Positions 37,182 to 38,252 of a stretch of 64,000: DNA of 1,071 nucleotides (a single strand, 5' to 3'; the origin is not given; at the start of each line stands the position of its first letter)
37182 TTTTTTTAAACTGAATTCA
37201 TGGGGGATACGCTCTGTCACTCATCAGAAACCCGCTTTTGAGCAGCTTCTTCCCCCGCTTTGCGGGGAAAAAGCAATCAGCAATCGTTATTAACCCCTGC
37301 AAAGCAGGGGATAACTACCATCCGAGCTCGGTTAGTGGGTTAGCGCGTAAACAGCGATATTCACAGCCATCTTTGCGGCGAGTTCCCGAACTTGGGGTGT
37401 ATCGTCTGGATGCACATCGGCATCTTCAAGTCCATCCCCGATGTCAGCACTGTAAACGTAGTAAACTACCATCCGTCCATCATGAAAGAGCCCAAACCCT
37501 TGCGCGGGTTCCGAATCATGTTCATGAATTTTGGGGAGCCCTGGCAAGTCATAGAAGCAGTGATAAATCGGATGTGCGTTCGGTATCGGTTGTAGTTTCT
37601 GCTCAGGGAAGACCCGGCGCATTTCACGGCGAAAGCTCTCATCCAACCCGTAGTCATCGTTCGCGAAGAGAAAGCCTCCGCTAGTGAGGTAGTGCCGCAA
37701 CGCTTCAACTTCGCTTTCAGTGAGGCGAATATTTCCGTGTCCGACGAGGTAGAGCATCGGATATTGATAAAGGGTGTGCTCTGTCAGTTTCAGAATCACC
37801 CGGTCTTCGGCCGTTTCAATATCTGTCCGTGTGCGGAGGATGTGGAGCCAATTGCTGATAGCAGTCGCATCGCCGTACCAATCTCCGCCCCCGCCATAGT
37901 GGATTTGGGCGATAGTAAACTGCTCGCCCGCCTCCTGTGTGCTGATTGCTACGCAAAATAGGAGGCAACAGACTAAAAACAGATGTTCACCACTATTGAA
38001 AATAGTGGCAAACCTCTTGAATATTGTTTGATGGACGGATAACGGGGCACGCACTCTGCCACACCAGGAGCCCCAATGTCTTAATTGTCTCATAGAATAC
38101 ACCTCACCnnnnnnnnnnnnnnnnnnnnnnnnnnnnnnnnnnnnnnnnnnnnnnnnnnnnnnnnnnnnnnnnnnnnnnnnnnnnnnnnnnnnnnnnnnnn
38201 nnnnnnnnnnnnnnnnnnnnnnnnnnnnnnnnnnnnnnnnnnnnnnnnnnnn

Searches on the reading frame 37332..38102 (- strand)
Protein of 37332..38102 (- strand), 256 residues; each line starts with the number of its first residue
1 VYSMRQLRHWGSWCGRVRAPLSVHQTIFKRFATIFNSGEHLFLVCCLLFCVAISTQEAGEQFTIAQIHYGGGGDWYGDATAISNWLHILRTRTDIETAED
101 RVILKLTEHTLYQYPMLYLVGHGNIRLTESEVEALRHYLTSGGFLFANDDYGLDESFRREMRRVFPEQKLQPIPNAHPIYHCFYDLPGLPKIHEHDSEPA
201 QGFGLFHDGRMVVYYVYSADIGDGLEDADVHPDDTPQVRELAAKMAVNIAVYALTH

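Call 70: search_protein_families(library=pfam, proteins=[window:37332-38102:-], max_evalue=0.001)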
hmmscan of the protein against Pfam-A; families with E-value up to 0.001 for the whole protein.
window:37332-38102:- (256 aa): 1 family
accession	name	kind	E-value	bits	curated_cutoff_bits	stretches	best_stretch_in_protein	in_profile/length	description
PF13709.12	DUF4159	-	2.3e-61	207.3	25.9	1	63-254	1-202/202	Domain of unknown function (DUF4159)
